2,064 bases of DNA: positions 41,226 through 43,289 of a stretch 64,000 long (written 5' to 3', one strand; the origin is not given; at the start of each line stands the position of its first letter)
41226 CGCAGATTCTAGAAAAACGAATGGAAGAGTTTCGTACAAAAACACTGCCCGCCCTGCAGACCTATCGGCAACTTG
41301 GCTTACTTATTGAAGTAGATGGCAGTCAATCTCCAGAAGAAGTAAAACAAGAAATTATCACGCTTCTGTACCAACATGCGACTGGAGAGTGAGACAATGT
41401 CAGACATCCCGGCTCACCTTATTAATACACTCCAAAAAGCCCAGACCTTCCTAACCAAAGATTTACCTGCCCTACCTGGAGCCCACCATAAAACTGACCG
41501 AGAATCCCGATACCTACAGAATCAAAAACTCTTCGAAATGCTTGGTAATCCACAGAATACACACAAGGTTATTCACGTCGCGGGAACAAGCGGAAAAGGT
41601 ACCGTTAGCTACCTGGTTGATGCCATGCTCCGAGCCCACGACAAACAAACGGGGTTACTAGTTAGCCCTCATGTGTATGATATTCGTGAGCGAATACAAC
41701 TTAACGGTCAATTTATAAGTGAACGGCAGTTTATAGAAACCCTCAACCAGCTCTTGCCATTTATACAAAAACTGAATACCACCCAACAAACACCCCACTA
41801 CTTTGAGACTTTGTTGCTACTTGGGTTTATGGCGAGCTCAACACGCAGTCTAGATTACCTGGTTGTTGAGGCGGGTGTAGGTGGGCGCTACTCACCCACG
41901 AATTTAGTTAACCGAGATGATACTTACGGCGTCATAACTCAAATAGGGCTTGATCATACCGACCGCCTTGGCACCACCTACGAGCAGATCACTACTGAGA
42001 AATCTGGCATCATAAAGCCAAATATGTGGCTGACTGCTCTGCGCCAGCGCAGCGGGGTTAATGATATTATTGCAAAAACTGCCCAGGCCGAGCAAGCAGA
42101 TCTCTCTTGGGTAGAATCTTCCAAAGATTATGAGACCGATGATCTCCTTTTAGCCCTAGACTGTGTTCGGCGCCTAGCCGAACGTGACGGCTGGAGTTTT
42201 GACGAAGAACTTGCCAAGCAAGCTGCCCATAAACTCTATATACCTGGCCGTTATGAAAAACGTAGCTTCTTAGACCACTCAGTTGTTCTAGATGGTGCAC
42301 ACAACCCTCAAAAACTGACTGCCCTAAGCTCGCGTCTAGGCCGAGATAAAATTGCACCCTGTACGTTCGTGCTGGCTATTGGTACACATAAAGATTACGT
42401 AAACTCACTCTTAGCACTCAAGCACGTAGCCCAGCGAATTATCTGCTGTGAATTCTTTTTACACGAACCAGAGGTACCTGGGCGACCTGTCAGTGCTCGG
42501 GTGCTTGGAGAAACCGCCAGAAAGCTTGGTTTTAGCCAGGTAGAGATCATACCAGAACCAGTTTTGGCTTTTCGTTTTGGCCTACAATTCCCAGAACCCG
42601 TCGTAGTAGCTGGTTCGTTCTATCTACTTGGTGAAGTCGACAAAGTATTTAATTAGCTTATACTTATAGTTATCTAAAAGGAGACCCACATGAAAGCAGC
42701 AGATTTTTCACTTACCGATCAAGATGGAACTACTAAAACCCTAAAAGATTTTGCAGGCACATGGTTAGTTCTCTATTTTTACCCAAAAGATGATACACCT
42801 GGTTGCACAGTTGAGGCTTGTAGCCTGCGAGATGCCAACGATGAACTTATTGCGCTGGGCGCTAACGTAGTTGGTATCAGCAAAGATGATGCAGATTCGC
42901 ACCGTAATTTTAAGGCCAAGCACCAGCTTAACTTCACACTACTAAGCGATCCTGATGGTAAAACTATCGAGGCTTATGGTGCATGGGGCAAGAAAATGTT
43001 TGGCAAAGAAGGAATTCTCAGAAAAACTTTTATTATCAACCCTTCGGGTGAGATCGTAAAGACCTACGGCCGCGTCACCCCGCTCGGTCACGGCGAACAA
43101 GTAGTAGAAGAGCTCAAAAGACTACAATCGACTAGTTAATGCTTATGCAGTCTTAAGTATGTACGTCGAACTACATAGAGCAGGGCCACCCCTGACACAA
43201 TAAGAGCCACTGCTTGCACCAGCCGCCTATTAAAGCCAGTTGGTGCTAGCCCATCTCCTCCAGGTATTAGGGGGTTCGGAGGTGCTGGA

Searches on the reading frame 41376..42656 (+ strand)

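Call 67: search_protein_families(library=pfam, proteins=[window:41376-42656:+], max_evalue=0.001)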
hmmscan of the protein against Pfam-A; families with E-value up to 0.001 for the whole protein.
window:41376-42656:+ (426 aa): 1 family
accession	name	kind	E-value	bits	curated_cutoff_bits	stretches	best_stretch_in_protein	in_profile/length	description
PF08245.18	Mur_ligase_M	-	7e-09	36.4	24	1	68-214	1-111/200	Mur ligase middle domain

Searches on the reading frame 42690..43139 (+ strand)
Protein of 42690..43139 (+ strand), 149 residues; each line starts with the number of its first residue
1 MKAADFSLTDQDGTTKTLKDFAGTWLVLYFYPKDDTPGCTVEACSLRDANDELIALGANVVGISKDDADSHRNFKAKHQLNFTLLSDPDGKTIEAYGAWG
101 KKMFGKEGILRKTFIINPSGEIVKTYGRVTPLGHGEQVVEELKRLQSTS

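Call 67: search_protein_families(library=pfam, proteins=[window:42690-43139:+], max_evalue=0.001)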
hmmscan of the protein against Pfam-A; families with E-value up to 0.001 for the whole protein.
window:42690-43139:+ (149 aa): 3 families
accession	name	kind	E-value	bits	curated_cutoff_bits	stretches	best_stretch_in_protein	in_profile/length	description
PF00578.27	AhpC-TSA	-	1.1e-40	138.9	26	1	2-124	4-123/124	AhpC/TSA family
PF08534.16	Redoxin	-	3e-21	76.2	26.6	1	2-126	5-132/148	Redoxin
PF13911.12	AhpC-TSA_2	-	0.00018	22.3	27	1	46-100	2-56/114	AhpC/TSA antioxidant enzyme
